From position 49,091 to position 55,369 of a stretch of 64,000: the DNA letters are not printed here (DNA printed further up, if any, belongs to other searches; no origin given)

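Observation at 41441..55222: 4593-aa giant protein with no recognisable architecture beyond one enzymatic core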

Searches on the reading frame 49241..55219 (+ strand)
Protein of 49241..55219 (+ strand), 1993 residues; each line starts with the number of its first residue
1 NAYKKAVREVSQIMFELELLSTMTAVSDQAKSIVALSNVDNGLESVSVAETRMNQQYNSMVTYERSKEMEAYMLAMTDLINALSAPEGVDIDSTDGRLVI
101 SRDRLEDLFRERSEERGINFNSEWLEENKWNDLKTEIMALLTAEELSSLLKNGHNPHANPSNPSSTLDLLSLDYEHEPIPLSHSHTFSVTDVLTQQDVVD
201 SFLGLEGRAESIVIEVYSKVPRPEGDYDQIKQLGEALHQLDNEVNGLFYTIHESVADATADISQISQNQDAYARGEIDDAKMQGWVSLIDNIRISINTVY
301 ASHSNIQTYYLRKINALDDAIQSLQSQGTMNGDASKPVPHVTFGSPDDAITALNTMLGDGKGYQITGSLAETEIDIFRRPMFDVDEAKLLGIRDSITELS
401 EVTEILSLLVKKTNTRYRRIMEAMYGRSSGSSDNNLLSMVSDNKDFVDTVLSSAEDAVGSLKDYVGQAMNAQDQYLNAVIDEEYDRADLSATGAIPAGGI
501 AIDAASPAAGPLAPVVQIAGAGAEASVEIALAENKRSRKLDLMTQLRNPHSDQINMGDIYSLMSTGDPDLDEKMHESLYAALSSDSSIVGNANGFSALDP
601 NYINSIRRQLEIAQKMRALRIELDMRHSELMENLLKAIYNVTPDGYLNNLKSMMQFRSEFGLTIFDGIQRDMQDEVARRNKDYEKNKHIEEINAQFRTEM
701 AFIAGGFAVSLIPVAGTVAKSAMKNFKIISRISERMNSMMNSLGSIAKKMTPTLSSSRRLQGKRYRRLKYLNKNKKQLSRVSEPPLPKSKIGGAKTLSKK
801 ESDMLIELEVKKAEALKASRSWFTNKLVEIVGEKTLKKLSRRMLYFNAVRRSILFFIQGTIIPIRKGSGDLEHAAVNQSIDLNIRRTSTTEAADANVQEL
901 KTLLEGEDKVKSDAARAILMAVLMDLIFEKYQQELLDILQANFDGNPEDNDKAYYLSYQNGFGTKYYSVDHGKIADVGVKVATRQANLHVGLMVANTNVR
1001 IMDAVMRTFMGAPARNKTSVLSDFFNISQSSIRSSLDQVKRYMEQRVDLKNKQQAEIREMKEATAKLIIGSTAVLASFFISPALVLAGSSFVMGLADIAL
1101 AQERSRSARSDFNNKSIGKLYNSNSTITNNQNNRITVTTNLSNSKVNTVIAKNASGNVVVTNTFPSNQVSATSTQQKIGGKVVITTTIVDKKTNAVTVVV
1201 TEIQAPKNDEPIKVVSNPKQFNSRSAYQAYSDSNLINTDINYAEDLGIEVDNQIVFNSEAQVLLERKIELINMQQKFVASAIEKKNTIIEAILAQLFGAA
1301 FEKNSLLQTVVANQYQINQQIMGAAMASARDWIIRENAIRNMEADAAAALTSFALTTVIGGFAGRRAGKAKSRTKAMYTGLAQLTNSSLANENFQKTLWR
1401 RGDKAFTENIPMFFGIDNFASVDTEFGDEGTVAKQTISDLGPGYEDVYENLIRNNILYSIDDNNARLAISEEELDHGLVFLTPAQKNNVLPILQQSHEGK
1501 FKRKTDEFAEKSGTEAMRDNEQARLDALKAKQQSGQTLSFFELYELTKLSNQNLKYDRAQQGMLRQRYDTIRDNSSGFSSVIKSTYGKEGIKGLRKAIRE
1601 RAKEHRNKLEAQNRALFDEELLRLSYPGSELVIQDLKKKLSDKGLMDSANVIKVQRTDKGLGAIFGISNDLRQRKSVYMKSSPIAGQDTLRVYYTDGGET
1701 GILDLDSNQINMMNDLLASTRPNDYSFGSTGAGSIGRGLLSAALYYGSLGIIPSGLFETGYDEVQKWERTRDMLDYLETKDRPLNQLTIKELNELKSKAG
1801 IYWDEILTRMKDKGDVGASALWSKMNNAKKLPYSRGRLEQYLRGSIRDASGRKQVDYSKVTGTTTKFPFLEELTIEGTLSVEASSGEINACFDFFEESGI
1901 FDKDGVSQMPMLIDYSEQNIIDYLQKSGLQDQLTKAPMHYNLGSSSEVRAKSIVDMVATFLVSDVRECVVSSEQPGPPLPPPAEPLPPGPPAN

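Call 16: find_homologous_proteins(query=window:49241-55219:+, max_evalue=0.001)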
Query window:49241-55219:+: 8000 candidates shared short words with the query, none scored E <= 0.001.
